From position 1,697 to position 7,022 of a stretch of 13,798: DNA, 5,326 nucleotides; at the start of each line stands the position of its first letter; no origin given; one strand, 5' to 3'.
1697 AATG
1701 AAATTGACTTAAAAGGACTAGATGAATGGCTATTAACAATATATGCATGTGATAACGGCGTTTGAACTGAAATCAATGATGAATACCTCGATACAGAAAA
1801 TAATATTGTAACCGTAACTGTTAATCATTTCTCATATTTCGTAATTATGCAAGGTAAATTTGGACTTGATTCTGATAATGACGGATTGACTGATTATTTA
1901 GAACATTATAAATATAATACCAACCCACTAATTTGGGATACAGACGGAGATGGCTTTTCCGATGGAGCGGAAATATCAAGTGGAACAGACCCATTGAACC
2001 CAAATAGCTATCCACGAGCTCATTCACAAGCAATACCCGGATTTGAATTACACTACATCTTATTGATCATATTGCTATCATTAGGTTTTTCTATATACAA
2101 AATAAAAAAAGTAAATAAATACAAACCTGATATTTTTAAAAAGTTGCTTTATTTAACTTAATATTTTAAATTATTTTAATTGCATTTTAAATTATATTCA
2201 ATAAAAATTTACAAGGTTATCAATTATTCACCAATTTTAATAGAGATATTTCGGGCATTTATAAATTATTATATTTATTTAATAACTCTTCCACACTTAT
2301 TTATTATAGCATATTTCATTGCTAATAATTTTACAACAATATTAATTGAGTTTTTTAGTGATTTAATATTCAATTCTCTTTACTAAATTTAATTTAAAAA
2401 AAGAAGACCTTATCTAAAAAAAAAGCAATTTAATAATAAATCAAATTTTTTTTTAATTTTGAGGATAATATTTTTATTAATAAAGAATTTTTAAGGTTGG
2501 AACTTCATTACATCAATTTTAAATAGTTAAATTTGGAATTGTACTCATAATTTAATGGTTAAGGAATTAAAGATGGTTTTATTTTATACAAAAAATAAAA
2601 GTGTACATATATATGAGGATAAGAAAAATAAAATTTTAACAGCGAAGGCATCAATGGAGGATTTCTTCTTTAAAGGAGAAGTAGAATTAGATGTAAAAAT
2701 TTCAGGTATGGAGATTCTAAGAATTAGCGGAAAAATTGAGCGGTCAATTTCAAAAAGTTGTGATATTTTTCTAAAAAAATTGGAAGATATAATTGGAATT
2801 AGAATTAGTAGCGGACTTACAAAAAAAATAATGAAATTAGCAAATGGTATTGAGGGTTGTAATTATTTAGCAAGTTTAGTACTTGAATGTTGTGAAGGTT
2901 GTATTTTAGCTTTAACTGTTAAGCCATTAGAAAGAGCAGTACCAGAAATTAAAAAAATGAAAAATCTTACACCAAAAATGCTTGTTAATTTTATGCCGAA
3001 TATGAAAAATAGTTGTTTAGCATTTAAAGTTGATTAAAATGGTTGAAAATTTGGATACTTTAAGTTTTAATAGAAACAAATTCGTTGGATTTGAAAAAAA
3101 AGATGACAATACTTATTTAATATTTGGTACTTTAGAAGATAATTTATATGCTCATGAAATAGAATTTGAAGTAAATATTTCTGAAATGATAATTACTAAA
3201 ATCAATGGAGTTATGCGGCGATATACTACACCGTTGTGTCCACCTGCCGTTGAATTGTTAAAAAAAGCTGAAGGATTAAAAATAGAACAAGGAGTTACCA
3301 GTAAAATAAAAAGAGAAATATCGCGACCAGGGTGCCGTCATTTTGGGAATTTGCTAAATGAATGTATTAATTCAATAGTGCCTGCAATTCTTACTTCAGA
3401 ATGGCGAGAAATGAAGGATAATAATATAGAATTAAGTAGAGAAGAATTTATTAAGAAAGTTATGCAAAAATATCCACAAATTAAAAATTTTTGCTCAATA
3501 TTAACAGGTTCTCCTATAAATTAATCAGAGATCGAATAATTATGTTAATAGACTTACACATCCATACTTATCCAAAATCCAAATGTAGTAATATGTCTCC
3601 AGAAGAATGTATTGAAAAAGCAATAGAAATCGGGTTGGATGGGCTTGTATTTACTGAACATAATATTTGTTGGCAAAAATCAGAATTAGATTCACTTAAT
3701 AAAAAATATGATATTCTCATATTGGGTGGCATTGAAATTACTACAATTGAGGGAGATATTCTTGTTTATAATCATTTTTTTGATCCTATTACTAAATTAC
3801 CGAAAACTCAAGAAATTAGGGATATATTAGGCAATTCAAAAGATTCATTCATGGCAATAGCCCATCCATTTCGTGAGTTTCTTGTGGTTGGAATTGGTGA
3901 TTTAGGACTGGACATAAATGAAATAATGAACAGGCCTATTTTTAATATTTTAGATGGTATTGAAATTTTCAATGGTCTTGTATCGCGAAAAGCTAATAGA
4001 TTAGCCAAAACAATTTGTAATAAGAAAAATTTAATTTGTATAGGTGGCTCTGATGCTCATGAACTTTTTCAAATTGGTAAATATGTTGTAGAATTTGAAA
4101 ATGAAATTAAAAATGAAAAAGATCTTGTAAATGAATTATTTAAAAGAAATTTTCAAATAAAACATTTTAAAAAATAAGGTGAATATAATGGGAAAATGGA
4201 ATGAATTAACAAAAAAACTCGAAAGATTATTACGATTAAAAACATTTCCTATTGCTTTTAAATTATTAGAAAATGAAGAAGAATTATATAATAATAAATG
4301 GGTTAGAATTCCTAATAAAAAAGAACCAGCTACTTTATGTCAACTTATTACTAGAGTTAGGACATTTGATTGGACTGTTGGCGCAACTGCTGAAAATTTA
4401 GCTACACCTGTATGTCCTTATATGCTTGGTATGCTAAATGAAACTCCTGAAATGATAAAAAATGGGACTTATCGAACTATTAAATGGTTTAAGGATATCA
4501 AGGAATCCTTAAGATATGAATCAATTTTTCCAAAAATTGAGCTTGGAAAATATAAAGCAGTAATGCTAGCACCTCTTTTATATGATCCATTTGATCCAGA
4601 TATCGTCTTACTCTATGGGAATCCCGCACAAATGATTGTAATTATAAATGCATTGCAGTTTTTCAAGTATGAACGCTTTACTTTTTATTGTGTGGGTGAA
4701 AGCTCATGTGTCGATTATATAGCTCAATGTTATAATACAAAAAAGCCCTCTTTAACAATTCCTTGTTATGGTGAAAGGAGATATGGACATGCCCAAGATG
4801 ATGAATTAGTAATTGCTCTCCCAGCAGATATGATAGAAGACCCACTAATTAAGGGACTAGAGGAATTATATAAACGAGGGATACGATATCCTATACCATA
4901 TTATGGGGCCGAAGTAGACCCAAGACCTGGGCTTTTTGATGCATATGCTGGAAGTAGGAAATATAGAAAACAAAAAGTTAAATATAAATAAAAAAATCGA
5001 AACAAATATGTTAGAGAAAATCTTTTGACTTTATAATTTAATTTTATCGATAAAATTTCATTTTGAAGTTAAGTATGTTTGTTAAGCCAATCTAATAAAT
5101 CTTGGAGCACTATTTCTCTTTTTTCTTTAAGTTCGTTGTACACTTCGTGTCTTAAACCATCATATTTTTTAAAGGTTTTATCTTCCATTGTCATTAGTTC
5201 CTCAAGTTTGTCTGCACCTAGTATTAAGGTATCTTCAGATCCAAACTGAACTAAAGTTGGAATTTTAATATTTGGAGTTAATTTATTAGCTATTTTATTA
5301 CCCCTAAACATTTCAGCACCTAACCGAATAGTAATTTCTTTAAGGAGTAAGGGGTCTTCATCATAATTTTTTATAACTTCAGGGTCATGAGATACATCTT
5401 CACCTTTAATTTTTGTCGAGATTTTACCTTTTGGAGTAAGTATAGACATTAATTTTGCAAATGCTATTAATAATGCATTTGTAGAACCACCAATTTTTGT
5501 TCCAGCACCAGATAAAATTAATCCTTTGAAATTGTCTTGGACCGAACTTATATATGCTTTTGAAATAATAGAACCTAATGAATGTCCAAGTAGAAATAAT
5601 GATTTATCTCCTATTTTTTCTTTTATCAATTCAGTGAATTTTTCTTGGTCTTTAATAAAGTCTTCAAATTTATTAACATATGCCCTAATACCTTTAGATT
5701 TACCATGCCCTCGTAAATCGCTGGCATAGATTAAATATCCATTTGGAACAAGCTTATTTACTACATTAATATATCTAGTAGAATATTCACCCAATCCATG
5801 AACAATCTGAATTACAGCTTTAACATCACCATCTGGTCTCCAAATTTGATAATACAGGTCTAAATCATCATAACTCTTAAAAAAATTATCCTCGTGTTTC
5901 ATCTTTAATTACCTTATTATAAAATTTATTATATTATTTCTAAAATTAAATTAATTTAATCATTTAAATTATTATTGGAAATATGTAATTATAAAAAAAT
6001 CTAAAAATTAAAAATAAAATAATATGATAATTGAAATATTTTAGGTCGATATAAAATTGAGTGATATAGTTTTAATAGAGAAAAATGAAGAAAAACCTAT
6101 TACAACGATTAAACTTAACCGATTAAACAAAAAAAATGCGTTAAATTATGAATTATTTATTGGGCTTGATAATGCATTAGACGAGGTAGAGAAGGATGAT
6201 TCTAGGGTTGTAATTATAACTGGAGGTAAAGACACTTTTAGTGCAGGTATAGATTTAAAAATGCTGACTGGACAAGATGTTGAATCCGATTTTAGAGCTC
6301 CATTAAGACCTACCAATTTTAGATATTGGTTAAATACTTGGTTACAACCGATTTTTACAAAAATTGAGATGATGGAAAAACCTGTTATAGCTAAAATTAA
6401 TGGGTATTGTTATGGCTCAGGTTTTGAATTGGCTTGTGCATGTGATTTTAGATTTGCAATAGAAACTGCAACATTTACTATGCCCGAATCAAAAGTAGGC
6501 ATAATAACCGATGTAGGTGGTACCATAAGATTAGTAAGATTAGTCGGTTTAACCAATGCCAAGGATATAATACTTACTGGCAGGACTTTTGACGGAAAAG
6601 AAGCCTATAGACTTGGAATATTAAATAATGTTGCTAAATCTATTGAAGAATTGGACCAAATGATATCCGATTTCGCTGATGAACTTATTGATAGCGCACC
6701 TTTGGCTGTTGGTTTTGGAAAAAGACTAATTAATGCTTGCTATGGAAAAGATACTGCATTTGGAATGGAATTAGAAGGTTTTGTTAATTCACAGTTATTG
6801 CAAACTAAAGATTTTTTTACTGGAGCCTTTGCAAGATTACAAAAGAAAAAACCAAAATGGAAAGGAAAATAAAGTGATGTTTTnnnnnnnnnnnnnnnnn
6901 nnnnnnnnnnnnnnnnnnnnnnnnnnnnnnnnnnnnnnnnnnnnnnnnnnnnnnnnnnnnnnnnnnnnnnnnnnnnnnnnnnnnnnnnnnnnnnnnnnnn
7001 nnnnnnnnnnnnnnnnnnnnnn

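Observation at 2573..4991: Four-gene operon of uncharacterised metal/Cys proteins: DUF2889-A, DUF2889-B, PHP, DUF169 (best candidate for an undescribed system)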

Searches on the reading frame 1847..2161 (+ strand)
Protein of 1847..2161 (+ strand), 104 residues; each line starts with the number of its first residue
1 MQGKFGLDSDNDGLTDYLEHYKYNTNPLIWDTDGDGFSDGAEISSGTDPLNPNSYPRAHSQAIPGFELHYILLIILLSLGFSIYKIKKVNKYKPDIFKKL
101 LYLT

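Call 94: search_protein_families(library=ncbifam, proteins=[window:1847-2161:+], max_evalue=0.001)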
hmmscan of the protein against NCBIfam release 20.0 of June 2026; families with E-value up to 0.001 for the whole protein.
window:1847-2161:+ (104 aa): 3 families
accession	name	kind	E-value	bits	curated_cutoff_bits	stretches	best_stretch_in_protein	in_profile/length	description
NF033765.2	gliding_CglD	equivalog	6.7e-06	24.2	400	1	8-53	177-229/1124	adventurous gliding motility lipoprotein CglD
NF042425.1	Amuc_1099_fam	equivalog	1.6e-05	24.7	50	1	31-58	129-156/321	Amuc_1099 family pilus-like system protein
NF047639.1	throspo3_MtsD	equivalog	1.6e-05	23.3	800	1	8-53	460-504/651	cell-cell cohesion protein MtsD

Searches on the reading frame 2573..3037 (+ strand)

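Call 5: search_protein_families(library=pfam, proteins=[window:2573-3037:+], max_evalue=0.01)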
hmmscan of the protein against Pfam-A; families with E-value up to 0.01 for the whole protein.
window:2573-3037:+ (154 aa): 1 family
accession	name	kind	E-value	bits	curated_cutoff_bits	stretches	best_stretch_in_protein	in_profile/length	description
PF11136.13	DUF2889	-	2.2e-06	28.3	25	1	30-104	42-115/123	Protein of unknown function (DUF2889)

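Call 11: search_protein_families(library=ncbifam, proteins=[window:2573-3037:+], max_evalue=0.01)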
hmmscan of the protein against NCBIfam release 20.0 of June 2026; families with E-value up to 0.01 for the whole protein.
window:2573-3037:+ (154 aa): 0 families

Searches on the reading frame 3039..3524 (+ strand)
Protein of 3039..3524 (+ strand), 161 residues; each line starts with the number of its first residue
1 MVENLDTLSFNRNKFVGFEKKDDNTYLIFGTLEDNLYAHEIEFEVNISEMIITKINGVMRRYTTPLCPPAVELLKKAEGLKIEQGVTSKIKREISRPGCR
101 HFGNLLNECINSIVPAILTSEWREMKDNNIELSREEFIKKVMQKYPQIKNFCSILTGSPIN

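Call 5: search_protein_families(library=pfam, proteins=[window:3039-3524:+], max_evalue=0.01)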
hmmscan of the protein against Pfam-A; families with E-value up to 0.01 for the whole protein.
window:3039-3524:+ (161 aa): 1 family
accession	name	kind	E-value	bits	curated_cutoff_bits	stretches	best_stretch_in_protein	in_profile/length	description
PF11136.13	DUF2889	-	4.9e-06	27.2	25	1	23-108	29-116/123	Protein of unknown function (DUF2889)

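Call 11: search_protein_families(library=ncbifam, proteins=[window:3039-3524:+], max_evalue=0.01)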
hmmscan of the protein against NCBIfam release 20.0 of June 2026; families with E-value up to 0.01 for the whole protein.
window:3039-3524:+ (161 aa): 0 families

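Call 13: search_solved_structures(query=window:3039-3524:+, max_evalue=1)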
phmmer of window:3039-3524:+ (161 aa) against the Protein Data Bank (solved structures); distinct sequences matched with E-value up to 1: 5.
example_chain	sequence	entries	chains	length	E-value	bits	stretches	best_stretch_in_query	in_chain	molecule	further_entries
3qqr_A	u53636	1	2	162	0.086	16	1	110-160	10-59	Non-legume hemoglobin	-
3qqq_A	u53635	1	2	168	0.089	15.9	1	115-160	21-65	Non-symbiotic hemoglobin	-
7pzy_T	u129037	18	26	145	0.39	13.8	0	51-83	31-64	Ribosomal 40S subunit protein S18B | 40S ribosomal protein S18-B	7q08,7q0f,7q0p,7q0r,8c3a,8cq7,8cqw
9spj_ZJ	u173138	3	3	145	0.56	13.3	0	50-80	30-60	40S ribosomal protein S18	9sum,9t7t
5v77_A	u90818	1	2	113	0.56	13.3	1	5-57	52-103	Uncharacterized protein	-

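Call 90: find_homologous_proteins(query=window:3039-3521:+, lengths=longer, max_evalue=0.001)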
Query window:3039-3521:+: 391 candidates shared short words with the query, none scored E <= 0.001. Only proteins of 283 to 2000 residues were searched; long proteins share words by chance and can crowd out relatives, so finding none is weak evidence.

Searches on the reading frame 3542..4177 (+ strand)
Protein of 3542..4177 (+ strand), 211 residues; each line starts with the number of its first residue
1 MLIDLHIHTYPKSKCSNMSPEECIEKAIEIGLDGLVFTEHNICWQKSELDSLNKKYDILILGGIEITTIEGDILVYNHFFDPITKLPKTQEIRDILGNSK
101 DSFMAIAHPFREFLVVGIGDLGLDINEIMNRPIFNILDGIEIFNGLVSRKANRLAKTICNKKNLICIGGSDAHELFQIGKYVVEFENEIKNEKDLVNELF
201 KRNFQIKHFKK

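Call 5: search_protein_families(library=pfam, proteins=[window:3542-4177:+], max_evalue=0.01)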
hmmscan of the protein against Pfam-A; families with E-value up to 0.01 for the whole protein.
window:3542-4177:+ (211 aa): 3 families
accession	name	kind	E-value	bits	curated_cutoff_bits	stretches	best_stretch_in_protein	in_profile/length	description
PF13263.12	PHP_C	-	5.1e-15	55.2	21.3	1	151-201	3-53/56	PHP-associated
PF02811.25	PHP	-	1.1e-06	29.5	26.4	1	4-69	1-66/164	PHP domain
PF19799.5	DUF6282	-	0.0037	17.5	26.8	1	2-72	2-72/196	Family of unknown function (DUF6282)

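Call 11: search_protein_families(library=ncbifam, proteins=[window:3542-4177:+], max_evalue=0.01)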
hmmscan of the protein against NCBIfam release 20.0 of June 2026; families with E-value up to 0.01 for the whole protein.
window:3542-4177:+ (211 aa): 9 families
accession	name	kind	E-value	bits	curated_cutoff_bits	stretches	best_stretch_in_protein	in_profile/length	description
NF038032.1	CehA_McbA_metalo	domain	1.8e-14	53.9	80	1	3-177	5-183/315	CehA/McbA family metallohydrolase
NF041661.1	Cycl_ph_dihydrol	equivalog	4.8e-07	29.4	500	1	4-68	1-63/259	phosphoribosyl 1,2-cyclic phosphate 1,2-diphosphodiesterase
NF005996.1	PRK08123.1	equivalog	1.5e-05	24.4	133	1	4-41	2-39/262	histidinol-phosphatase HisJ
TIGR01856.1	hisJ_fam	subfamily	5e-05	23.1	90.2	1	3-41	1-38/252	histidinol-phosphatase HisJ family protein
NF047791.1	RNaseRnm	equivalog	8.7e-05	21.9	375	1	1-69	1-69/275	RNase RNM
NF006702.0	PRK09248.1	domain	0.0003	20.4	264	0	152-182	174-204/246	PHP domain-containing protein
NF005596.0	PRK07328.1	subfamily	0.00097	18.6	202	0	1-41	2-41/269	histidinol-phosphatase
NF004981.0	PRK06361.1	equivalog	0.0013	18.1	117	1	3-70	2-75/217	histidinol phosphate phosphatase domain-containing protein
NF041577.1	nside_bi_sphtase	equivalog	0.0049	16.1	400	0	3-67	4-66/276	3',5'-nucleoside bisphosphate phosphatase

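Call 14: search_solved_structures(query=window:3542-4177:+, max_evalue=0.1)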
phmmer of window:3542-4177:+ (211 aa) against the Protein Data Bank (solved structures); distinct sequences matched with E-value up to 0.1: 2.
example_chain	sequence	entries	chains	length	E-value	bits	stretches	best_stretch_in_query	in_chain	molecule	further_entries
3e0f_A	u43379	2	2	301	2.3e-05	27.2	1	4-80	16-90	Putative Metal-dependent Phosphoesterase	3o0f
9etk_A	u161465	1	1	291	0.065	15.9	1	1-81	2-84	Metal-dependent phosphoesterases (PHP family)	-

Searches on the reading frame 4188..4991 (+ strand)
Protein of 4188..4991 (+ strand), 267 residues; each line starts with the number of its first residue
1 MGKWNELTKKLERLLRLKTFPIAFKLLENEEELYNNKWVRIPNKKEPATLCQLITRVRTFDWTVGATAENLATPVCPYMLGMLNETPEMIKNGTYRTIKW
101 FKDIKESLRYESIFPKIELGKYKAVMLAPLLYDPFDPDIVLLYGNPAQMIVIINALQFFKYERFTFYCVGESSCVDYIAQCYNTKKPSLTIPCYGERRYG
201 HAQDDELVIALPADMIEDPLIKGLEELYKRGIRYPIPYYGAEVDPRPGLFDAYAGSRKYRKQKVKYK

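Call 5: search_protein_families(library=pfam, proteins=[window:4188-4991:+], max_evalue=0.01)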
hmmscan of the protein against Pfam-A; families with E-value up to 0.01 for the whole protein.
window:4188-4991:+ (267 aa): 1 family
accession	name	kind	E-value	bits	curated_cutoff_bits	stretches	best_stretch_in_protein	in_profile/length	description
PF02596.20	DUF169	-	2.7e-53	181.4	27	1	10-218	1-205/209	Uncharacterised ArCR, COG2043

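Call 11: search_protein_families(library=ncbifam, proteins=[window:4188-4991:+], max_evalue=0.01)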
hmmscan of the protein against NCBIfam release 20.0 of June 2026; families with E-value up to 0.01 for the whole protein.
window:4188-4991:+ (267 aa): 0 families

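Call 12: search_solved_structures(query=window:4188-4991:+, max_evalue=1)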
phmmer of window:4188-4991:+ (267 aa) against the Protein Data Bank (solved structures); distinct sequences matched with E-value up to 1: 1.
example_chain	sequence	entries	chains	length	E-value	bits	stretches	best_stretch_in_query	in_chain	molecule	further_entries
25vd_A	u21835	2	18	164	0.37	13.4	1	212-247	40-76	Phage tail protein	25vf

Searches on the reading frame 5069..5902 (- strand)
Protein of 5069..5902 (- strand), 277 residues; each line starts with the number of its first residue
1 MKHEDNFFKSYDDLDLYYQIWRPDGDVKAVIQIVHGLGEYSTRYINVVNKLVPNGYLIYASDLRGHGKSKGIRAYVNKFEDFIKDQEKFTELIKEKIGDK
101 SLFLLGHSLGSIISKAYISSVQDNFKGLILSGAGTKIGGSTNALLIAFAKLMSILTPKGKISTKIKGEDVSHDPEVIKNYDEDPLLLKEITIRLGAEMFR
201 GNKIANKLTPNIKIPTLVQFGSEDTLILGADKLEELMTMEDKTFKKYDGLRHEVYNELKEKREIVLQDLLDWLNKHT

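Call 5: search_protein_families(library=pfam, proteins=[window:5069-5902:-], max_evalue=0.01)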
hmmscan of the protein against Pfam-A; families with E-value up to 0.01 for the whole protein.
window:5069-5902:- (277 aa): 5 families
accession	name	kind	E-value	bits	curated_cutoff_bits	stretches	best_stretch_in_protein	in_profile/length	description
PF12146.15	Hydrolase_4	-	2.3e-59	201.1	27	1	26-258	2-238/239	Serine aminopeptidase, S33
PF00561.26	Abhydrolase_1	-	5e-17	62.8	25.8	1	33-133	5-102/245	alpha/beta hydrolase fold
PF12697.13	Abhydrolase_6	-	2.3e-05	25.6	26.3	1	34-141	4-101/217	Alpha/beta hydrolase family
PF10230.15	LIDHydrolase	-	0.0062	16.7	27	0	36-127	13-112/262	Lipid-droplet associated hydrolase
PF02230.22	Abhydrolase_2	-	0.0095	16.2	23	0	58-131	69-137/217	Phospholipase/Carboxylesterase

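Call 94: search_protein_families(library=ncbifam, proteins=[window:5069-5902:-], max_evalue=0.001)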
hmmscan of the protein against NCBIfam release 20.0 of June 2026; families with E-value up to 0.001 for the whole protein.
window:5069-5902:- (277 aa): 18 families
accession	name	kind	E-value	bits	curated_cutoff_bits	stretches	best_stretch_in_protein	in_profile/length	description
NF045948.1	ProImpepThrmp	equivalog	8.4e-13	48.4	500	1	8-133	6-128/291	proline iminopeptidase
NF050089.1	i_nPHAscl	equivalog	4.1e-11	42.5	300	1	24-133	14-117/288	intracellular short-chain-length polyhydroxyalkanoate depolymerase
NF008019.0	PRK10749.1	equivalog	4.7e-11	42.2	362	1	3-131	30-162/335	lysophospholipase L2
TIGR03695.1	menH_SHCHC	equivalog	2.2e-10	40.4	208.55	1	30-133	4-104/252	2-succinyl-6-hydroxy-2,4-cyclohexadiene-1-carboxylate synthase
TIGR01250.1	pro_imino_pep_2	subfamily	5.6e-10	39.3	167.65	1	17-135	15-131/288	proline iminopeptidase-family hydrolase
NF052543.1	PhlpBipLPA4030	equivalog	1.2e-09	37.9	450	1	12-266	55-304/312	phospholipase BipL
TIGR01607.1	PST-A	paralog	3.7e-09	36.1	218.25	1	48-98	67-120/332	Plasmodium subtelomeric family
NF011457.0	PRK14875.1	equivalog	2e-07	30.3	307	1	28-130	132-228/372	acetoin dehydrogenase dihydrolipoyllysine-residue acetyltransferase subunit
NF041096.1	esterase_EstD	equivalog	4.8e-07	29.2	600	1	80-252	221-385/421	esterase EstD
TIGR02427.1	protocat_pcaD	equivalog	3.2e-06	26.7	255.85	1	16-139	2-118/251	3-oxoadipate enol-lactonase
NF008340.0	PRK11126.1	equivalog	5.3e-06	25.9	261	1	29-133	15-112/255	2-succinyl-6-hydroxy-2,4-cyclohexadiene-1-carboxylate synthase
NF002043.0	PRK00870.1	subfamily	1.6e-05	24.5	265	1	29-165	47-180/302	haloalkane dehalogenase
NF004514.1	PRK05855.1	equivalog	3.5e-05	22.6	455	1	8-120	4-111/578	SDR family oxidoreductase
TIGR01738.1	bioH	equivalog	9.4e-05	22.1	206.95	1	30-135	6-100/245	pimeloyl-ACP methyl ester esterase BioH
NF051488.1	bifunc_PcaDC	exception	0.00012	21.3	390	0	28-140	12-118/375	bifunctional 3-oxoadipate enol-lactonase/4-carboxymuconolactone decarboxylase PcaDC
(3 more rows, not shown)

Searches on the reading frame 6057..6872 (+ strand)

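Call 5: search_protein_families(library=pfam, proteins=[window:6057-6872:+], max_evalue=0.01)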
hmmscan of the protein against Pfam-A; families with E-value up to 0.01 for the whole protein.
window:6057-6872:+ (271 aa): 2 families
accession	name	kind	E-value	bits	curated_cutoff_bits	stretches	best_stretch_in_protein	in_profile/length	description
PF00378.25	ECH_1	-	4.6e-47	160.9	27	1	12-270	3-250/251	Enoyl-CoA hydratase/isomerase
PF16113.10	ECH_2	-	2.4e-33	116.5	27.2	1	16-195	2-174/335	Enoyl-CoA hydratase/isomerase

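Call 94: search_protein_families(library=ncbifam, proteins=[window:6057-6872:+], max_evalue=0.001)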
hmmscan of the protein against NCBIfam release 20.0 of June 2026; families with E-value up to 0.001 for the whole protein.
window:6057-6872:+ (271 aa): 73 families (the best 25 are shown)
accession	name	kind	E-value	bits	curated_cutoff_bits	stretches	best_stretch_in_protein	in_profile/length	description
NF051848.1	EnCoAHydtEchA19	equivalog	1.8e-50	171.9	400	1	12-271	7-258/258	enoyl-CoA hydratase EchA19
NF004475.0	PRK05809.1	subfamily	3.7e-49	167.6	394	1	6-270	7-259/260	short-chain-enoyl-CoA hydratase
NF004794.0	PRK06142.1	equivalog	1e-47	163.1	308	1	11-270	12-272/273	crotonase/enoyl-CoA hydratase family protein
NF042430.2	EnCoAhydt_DpgD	equivalog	7.8e-47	159.9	400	1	13-270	5-257/258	enoyl-CoA-hydratase DpgD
NF005802.0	PRK07657.1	equivalog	1.2e-46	159.4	363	1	3-271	3-260/260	enoyl-CoA hydratase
NF005699.0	PRK07509.1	equivalog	6.4e-45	153.9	249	1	4-269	5-262/267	crotonase/enoyl-CoA hydratase family protein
NF006100.0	PRK08252.1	subfamily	7.7e-45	153.5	282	2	106-271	90-254/254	crotonase/enoyl-CoA hydratase family protein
NF006007.0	PRK08138.1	subfamily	1.7e-44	152.2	355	1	4-271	8-261/261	enoyl-CoA hydratase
NF007239.0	PRK09674.1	equivalog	6e-44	150.4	371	1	10-271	9-257/257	2,3-dehydroadipyl-CoA hydratase PaaF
NF004781.0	PRK06127.1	subfamily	2.6e-43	148.6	291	1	9-271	15-269/269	enoyl-CoA hydratase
TIGR02280.1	PaaB1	equivalog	1.7e-41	142.4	345.15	1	12-271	6-256/256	2-(1,2-epoxy-1,2-dihydrophenyl)acetyl-CoA isomerase PaaG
NF005126.0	PRK06563.1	subfamily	2.3e-40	138.6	261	1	7-271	9-263/263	crotonase/enoyl-CoA hydratase family protein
NF005803.0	PRK07658.1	equivalog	2.6e-40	138.4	313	1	10-271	7-257/257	enoyl-CoA hydratase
NF004840.0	PRK06190.1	equivalog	4.1e-40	138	253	1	3-249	4-237/260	enoyl-CoA hydratase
NF004517.0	PRK05862.1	equivalog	5.7e-40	137.4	396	1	4-269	5-255/257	enoyl-CoA hydratase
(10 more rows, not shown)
